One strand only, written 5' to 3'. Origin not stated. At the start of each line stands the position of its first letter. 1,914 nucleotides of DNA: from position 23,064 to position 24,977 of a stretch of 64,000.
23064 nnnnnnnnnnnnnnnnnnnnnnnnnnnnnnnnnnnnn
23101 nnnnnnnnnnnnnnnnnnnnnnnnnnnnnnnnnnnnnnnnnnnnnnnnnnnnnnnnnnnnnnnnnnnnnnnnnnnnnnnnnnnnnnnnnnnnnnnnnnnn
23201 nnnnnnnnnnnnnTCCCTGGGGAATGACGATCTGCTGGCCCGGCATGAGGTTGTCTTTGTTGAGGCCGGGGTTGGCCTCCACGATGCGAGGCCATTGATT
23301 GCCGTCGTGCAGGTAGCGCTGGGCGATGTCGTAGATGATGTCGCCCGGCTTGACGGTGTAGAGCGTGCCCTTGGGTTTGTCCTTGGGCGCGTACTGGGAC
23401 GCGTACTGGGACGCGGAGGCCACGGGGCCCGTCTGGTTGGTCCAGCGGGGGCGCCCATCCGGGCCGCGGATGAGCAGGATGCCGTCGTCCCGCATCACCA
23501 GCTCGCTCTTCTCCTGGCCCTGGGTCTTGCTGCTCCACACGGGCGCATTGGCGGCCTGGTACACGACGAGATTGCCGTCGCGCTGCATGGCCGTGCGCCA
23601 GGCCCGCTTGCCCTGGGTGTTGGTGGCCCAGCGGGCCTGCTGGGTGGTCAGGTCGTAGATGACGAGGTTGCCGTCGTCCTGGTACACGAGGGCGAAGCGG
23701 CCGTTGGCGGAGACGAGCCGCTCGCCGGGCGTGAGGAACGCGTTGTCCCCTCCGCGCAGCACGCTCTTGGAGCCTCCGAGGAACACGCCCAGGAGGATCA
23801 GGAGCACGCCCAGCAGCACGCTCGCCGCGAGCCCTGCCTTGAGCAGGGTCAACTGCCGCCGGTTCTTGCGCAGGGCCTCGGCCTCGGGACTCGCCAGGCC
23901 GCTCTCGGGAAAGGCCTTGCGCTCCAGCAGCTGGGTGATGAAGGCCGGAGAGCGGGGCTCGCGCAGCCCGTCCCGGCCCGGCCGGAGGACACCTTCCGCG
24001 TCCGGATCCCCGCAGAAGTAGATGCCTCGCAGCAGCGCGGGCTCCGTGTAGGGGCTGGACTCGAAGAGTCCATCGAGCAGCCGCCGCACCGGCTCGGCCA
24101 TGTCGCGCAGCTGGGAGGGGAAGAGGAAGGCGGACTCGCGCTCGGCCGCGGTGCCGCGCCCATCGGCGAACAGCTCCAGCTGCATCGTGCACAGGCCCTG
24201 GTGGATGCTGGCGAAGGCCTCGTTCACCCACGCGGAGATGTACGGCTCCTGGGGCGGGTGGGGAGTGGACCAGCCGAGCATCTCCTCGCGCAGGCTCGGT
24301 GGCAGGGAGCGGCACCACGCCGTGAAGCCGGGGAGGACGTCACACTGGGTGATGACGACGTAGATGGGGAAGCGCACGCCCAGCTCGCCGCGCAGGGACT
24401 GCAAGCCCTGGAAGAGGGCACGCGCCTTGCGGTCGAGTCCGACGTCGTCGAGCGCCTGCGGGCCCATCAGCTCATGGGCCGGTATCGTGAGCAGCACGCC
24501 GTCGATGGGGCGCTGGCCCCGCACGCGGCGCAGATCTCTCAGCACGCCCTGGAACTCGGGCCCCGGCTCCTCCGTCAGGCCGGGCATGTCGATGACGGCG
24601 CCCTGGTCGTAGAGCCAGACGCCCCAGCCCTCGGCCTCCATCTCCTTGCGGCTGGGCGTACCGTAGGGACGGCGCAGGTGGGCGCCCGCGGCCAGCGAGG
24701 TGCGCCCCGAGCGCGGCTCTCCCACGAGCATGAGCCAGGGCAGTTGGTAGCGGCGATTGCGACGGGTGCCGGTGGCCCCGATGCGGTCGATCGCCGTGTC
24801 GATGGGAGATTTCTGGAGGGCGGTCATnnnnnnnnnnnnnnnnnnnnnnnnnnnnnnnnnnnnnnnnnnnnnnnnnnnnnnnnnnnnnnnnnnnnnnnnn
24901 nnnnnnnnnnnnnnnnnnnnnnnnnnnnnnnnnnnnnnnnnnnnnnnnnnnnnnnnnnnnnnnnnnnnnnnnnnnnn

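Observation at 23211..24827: TssM-like NTPase domain fused to a transmembrane helix, a bulb-type lectin and a LysM domain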

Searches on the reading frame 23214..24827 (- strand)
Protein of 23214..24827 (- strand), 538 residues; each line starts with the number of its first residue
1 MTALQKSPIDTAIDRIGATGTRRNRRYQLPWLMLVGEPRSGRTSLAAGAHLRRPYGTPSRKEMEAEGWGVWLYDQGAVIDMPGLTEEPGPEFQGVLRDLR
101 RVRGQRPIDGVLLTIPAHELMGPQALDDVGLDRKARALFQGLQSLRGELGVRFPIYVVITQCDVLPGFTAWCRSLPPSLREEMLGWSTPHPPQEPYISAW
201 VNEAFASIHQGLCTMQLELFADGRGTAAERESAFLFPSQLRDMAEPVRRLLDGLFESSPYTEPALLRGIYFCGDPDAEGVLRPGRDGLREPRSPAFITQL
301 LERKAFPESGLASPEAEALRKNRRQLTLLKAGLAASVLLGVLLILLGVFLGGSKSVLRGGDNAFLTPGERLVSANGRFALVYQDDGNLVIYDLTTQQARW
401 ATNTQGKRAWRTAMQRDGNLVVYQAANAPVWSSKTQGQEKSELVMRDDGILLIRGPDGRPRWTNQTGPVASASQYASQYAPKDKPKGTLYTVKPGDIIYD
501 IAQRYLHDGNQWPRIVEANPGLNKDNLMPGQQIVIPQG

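Call 4: search_protein_families(library=pfam, proteins=[window:23214-24827:-], max_evalue=1)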
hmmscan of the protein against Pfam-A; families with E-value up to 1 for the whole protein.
window:23214-24827:- (538 aa): 5 families
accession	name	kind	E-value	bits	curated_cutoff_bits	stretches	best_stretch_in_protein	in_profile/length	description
PF14331.11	IcmF-related_N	-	6.6e-52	176.8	25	1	91-328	7-254/259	IcmF-related N-terminal domain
PF01476.26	LysM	-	5e-12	46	20.9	1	490-536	1-43/43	LysM domain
PF01453.30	B_lectin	-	3.4e-05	24.7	32.4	1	412-455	19-66/105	D-mannose binding lectin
PF23457.1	LysM2_NFP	-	0.00013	22.4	36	1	490-536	8-54/56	NFP LysM2 domain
PF02239.22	Cytochrom_D1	-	0.056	12.4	25.5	1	370-423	41-93/368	Cytochrome D1 heme domain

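Call 9: search_protein_families(library=ncbifam, proteins=[window:23214-24827:-], max_evalue=0.01)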
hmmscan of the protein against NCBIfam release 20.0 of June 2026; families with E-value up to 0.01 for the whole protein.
window:23214-24827:- (538 aa): 7 families
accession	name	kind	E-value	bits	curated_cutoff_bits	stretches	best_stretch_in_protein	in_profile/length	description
TIGR03348.1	VI_IcmF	equivalog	3e-47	161.3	388.15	1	16-350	97-454/1168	type VI secretion system membrane subunit TssM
NF033557.1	LLB_putidacin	subfamily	3.1e-25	89.1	275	2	374-453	155-233/274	putidacin L1 family lectin-like bacteriocin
NF008399.0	PRK11198.1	equivalog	1.2e-08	35.4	134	1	480-537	87-147/149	peptidoglycan-binding protein LysM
NF038226.1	IcmF_IVB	equivalog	1.4e-05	23.2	1000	1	23-257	20-245/973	type IVB secretion system protein IcmF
NF010723.1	PRK14125.1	equivalog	2.6e-05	24.1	60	1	482-537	27-86/87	cell division suppressor protein YneA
TIGR02899.1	spore_safA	subfamily_domain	0.00082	19.3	67.85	1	492-536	1-43/44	SafA/ExsA family spore coat assembly protein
NF042931.1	SAG1386_EF1546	equivalog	0.0015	18.6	80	1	432-535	75-157/158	SAG1386/EF1546 family surface-associated protein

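Call 10: find_homologous_proteins(query=window:23214-24827:-, max_evalue=0.00001)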
Query window:23214-24827:- (538 aa): 44 proteins with E <= 0.00001 among 8000 candidates.
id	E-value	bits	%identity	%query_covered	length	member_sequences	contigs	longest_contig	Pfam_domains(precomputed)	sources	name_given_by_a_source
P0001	0.0e+0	1232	100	100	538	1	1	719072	PF01476.27,PF14331.12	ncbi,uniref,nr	ncbi:type VI secretion protein IcmF/TssM N-terminal domain-containing protein [Vitiosangium sp. GDMC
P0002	3.5e-250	849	69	100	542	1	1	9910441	PF01476.27,PF01453.31,PF14331.12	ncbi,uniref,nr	ncbi:type VI secretion protein IcmF/TssM N-terminal domain-containing protein [Melittangium boletus]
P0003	1.4e-216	738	68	86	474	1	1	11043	PF14331.12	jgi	jgi:type VI protein secretion system component VasK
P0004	1.5e-151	524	67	64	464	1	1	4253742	PF14331.12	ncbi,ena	-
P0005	3.7e-150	519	69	60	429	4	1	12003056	PF14331.12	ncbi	ncbi:type VI secretion system protein [Cystobacter fuscus]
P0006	8.6e-150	518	67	63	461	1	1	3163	PF14331.12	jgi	jgi:type VI protein secretion system component VasK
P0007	2.5e-147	510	67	60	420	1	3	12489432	PF14331.12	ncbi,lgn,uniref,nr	ncbi:type VI secretion system protein ImpL [Archangium gephyra]|uniref:IcmF-related protein n=1 Tax=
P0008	4.0e-147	509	68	62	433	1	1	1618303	PF14331.12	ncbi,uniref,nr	ncbi:type VI secretion system protein [Cystobacter ferrugineus]|uniref:Type VI secretion system comp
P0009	4.9e-147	509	63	69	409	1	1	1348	PF14331.12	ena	-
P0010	6.9e-146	505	67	61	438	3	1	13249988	PF14331.12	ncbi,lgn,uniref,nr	ncbi:type VI secretion system protein [Archangium violaceum]|uniref:type VI secretion system protein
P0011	2.3e-145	503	68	61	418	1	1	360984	PF14331.12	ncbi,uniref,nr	ncbi:type VI secretion system protein [Hyalangium minutum]|uniref:Type VI secretion system component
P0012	3.1e-145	503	66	64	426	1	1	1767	PF14331.12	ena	-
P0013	1.4e-142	494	65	63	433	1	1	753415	PF14331.12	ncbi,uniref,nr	ncbi:type VI secretion system protein [Hyalangium versicolor]|uniref:type VI secretion system protei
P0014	2.1e-142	494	65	63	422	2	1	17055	PF14331.12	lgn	-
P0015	6.8e-142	492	64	64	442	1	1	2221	PF14331.12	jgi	jgi:type VI protein secretion system component VasK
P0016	5.6e-141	489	64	63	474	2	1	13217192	PF14331.12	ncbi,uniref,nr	ncbi:hypothetical protein F0U60_20095 [Archangium minus]|uniref:Type VI secretion system component T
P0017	1.5e-140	488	64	61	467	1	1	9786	PF14331.12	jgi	jgi:type VI protein secretion system component VasK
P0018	2.0e-139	484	63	63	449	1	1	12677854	PF14331.12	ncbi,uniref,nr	ncbi:hypothetical protein JQX13_33420 [Archangium violaceum]|uniref:type VI secretion system protein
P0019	3.6e-139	483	63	61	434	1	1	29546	PF14331.12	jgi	jgi:type VI protein secretion system component VasK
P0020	1.6e-138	481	66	60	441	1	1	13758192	PF14331.12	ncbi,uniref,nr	ncbi:type VI secretion system protein [Archangium lansingense]|uniref:Type VI secretion system prote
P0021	5.2e-122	426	59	59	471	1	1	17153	PF14331.12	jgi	jgi:type VI secretion system protein ImpL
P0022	2.0e-41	160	40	19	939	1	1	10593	PF13582.13,PF01453.31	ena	-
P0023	2.8e-40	157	41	28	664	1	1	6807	PF00150.25,PF11790.15,PF01453.31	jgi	jgi:aryl-phospho-beta-D-glucosidase BglC (GH1 family)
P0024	3.6e-31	127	40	20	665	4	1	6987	PF01453.31,PF00082.28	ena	-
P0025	2.1e-28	117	40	19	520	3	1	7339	PF01183.27,PF01453.31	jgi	jgi:GH25 family lysozyme M1 (1,4-beta-N-acetylmuramidase)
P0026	1.1e-25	108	43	17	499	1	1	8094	PF01183.27,PF01453.31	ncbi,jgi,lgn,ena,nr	ncbi:MAG TPA: GH25 family lysozyme [Myxococcales bacterium]|nr:GH25 family lysozyme [Myxococcales ba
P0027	1.3e-24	105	39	19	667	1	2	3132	PF01453.31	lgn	-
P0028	1.4e-24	105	32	46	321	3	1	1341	PF14331.12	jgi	jgi:type VI protein secretion system component VasK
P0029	2.4e-23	101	29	61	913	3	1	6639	PF14331.12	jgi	-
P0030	3.8e-23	100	26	60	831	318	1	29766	PF00691.26,PF06761.18,PF14331.12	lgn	-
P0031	4.3e-23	100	30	53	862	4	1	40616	PF14331.12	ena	-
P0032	2.3e-21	94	28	60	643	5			PF14331.12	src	-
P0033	8.6e-21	92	30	57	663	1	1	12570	PF06761.18,PF14331.12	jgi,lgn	-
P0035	1.5e-17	82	33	19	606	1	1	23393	PF07484.18,PF01453.31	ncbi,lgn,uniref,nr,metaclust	ncbi:tail fiber protein [Azospirillum sp. B4]|uniref:tail fiber protein n=1 Tax=Azospirillum sp. B4 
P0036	1.1e-16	79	27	53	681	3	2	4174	PF06761.18,PF14331.12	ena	-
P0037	2.7e-16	77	35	20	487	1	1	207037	PF01453.31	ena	-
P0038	3.7e-15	74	31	19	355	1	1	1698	PF01453.31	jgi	-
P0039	2.1e-14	71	39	22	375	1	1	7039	PF01453.31,PF13472.13,PF00657.29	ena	-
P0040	2.2e-12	65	30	56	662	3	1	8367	PF06761.18,PF14331.12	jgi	-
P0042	5.8e-10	57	39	21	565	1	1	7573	PF01453.31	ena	-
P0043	1.5e-7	49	36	20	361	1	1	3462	PF01453.31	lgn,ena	-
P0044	9.5e-6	43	36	19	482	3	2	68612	PF01453.31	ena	-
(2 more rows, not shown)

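Call 15: find_encoding_contigs(protein=P0002, flank=10000, max_places=2)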
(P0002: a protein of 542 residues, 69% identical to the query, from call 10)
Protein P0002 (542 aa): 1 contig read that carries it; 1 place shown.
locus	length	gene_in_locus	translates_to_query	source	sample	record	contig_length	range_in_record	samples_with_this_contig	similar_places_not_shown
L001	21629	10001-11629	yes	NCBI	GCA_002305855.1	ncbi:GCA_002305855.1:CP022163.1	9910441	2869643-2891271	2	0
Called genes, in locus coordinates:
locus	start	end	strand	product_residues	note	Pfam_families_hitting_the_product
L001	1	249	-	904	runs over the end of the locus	PF07238:PilZ, PF00012:HSP70, PF06723:MreB_Mbl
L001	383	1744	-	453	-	-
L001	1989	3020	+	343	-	PF20030:bpMoxR, PF07726:AAA_3, PF07728:AAA_5, PF17863:AAA_lid_2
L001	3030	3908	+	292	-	PF01882:DUF58, PF13519:VWA_2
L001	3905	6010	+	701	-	PF07584:BatA, PF13519:VWA_2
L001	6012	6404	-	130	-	PF00072:Response_reg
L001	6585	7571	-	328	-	PF13930:Endonuclea_NS_2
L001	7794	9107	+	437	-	PF05936:T6SS_VasE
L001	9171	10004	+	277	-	PF09850:DotU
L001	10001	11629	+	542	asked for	PF14331:IcmF-related_N, PF01453:B_lectin (faint), PF01476:LysM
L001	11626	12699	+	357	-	PF06812:ImpA_N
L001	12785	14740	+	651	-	PF05591:T6SS_VipA, PF05943:VipB, PF18945:VipB_2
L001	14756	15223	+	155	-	PF05638:T6SS_HCP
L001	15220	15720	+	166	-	PF04965:GPW_gp25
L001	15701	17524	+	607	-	PF05947:T6SS_TssF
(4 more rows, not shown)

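Call 16: find_encoding_contigs(protein=P0007, flank=10000, max_places=2)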
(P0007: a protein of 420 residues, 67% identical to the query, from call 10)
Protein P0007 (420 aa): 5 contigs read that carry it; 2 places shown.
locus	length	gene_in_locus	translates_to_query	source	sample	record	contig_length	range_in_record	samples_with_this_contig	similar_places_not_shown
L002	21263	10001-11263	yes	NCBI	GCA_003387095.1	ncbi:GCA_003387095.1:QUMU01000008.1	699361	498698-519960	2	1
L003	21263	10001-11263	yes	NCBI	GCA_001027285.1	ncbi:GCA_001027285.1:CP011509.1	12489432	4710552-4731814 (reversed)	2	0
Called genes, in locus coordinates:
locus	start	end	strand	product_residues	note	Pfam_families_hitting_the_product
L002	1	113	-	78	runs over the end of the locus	-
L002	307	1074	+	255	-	PF08881:CVNH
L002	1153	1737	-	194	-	-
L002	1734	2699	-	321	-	PF02737:3HCDH_N, PF03446:NAD_binding_2 (weak), PF00725:3HCDH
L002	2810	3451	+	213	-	PF13409:GST_N_2 (weak)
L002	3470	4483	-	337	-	PF01137:RTC, PF05189:RTC_insert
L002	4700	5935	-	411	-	PF01139:RtcB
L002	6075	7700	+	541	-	PF06956:RtcR, PF00158:Sigma54_activat, PF01078:Mg_chelatase (faint), PF14532:Sigma54_activ_2, PF00004:AAA, PF07728:AAA_5, PF25601:AAA_lid_14 (weak)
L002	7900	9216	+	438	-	PF05936:T6SS_VasE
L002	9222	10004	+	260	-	PF09850:DotU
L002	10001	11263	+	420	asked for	PF14331:IcmF-related_N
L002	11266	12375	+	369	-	PF06812:ImpA_N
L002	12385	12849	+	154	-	PF04965:GPW_gp25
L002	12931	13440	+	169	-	PF05591:T6SS_VipA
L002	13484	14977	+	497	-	PF05943:VipB, PF18945:VipB_2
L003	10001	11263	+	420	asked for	PF14331:IcmF-related_N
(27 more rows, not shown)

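Call 38: predict_structure(alignment_id=A3)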
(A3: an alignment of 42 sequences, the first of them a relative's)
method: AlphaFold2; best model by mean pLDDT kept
length: 538 residues; sequences in the alignment: 42
mean_pLDDT: 83.1   pTM: 0.62
mean pLDDT of the five models: 83.1, 82.8, 82.3, 82.2, 76.6
residues with pLDDT >= 90: 254; 70-90: 188; 50-70: 54; < 50: 42
segments of 3 or more residues with pLDDT < 50: 52-54, 279-284, 350-356, 358-361, 467-482
pLDDT, mean of each block of 10 residues (from residue 1): 70 87 89 91 77 52 67 88 75 89 92 96 97 95 92 95 93 89 93 92 97 95 93 94 98 88 90 70 50 69 90 89 91 95 77 45 75 90 92 94 86 90 89 82 90 89 67 39 70 85 68 73 78 83
secondary structure, 60 per line:
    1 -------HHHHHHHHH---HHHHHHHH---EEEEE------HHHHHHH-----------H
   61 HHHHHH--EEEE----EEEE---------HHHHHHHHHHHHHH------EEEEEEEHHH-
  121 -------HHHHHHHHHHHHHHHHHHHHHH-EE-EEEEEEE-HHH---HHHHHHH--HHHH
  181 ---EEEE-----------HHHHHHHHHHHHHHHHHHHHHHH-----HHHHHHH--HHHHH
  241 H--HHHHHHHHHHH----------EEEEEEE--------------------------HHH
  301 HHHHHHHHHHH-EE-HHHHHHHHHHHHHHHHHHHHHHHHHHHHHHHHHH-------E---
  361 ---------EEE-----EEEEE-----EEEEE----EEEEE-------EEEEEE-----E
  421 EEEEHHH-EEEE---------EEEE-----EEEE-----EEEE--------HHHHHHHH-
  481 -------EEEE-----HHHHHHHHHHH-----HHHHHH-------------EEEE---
elements in order: H8-16 H20-27 E31-35 H42-48 H60-66 E69-72 E77-80 H90-103 E110-116 H128-149 E154-160 H168-174 H177-180 E184-187 H199-221 H227-233 H236-241 H244-254 E265-271 H298-311 H316-349 E370-372 E378-382 E388-392 E397-401 E409-414 E420-424 E429-432 E442-445 E451-454 E460-463 H472-479 E488-491 H497-507 H513-518 E532-535

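Call 41: fold_search(model_id=the predicted structure, library=pdb)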
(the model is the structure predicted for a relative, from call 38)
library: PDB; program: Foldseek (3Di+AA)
matches with E <= 10: 1914; with E <= 0.001: 68
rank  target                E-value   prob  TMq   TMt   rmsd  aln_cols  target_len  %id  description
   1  4pdt                  3.1e-07  1.00  0.18  0.76   1.8       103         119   30  Japanese Marasmius oreades lectin (released 2015-04-29)
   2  4tkc                  3.3e-07  1.00  0.18  0.77   1.8       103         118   30  Japanese Marasmius oreades lectin complexed with mannose (released 2015-06-03)
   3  1xd6                  7.2e-07  1.00  0.18  0.80   2.4       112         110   33  Crystal structures of novel monomeric monocot mannose-binding lectins from Gastrodia elata (released 2005-01-11)
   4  1xd5_A                7.2e-07  1.00  0.16  0.70   5.8       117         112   31  Crystal structures of novel monomeric monocot mannose-binding lectins from Gastrodia elata (released 2005-01-11)
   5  1xd5_C                9.1e-07  1.00  0.17  0.77   2.3       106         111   33  Crystal structures of novel monomeric monocot mannose-binding lectins from Gastrodia elata (released 2005-01-11)
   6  1xd5_D                9.6e-07  1.00  0.18  0.80   2.5       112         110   31  Crystal structures of novel monomeric monocot mannose-binding lectins from Gastrodia elata (released 2005-01-11)
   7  4oit_B                1.0e-06  1.00  0.12  0.55  19.7       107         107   40  Structure, interactions and evolutionary implications of a domain-swapped lectin dimer from Mycobacterium smegmatis (released 2014-07-23)
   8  1npl_A                1.1e-06  1.00  0.16  0.74   7.6       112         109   40  MANNOSE-SPECIFIC AGGLUTININ (LECTIN) FROM DAFFODIL (NARCISSUS PSEUDONARCISSUS) BULBS IN COMPLEX WITH MANNOSE-ALPHA1,3- (released 1998-12-23)
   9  4oit_A                1.5e-06  1.00  0.12  0.55  19.4       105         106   41  Structure, interactions and evolutionary implications of a domain-swapped lectin dimer from Mycobacterium smegmatis (released 2014-07-23)
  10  3m7h_B                2.0e-06  1.00  0.15  0.28   8.5       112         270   39  Crystal structure of the bacteriocin LLPA from Pseudomonas sp. (released 2011-03-23)
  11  4oiz_E                2.0e-06  1.00  0.12  0.58  19.5       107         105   41  Structure, interactions and evolutionary implications of a domain-swapped lectin dimer from Mycobacterium smegmatis (released 2014-07-23)
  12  3m7j_B                2.4e-06  1.00  0.15  0.28   8.2       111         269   39  Crystal structure of the bacteriocin LLPA from pseudomonas sp. in complex with Met-mannose (released 2011-03-23)
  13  3a0c_A                2.5e-06  1.00  0.16  0.73   8.1       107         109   34  Crystal Structure of an anti-HIV mannose-binding lectin from Polygonatum cyrtonema Hua (released 2010-03-16)
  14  4gc1_A                2.8e-06  1.00  0.15  0.27  11.7       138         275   33  Crystal structure of the bacteriocin LLPA from pseudomonas sp. in complex with Man alpha(1-2)Man (released 2013-04-10)
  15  4oiz_A                3.5e-06  1.00  0.12  0.55  19.7       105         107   41  Structure, interactions and evolutionary implications of a domain-swapped lectin dimer from Mycobacterium smegmatis (released 2014-07-23)
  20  4led_B                5.9e-06  1.00  0.16  0.32  13.1       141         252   26  The Crystal Structure of Pyocin L1 bound to D-rhamnose at 2.37 Angstroms (released 2014-02-19)
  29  4le7_A                1.4e-05  1.00  0.17  0.35   8.6       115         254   30  The Crystal Structure of Pyocin L1 at 2.09 Angstroms (released 2014-02-19)
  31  4le7_B                2.0e-05  1.00  0.15  0.31  10.4       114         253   32  The Crystal Structure of Pyocin L1 at 2.09 Angstroms (released 2014-02-19)
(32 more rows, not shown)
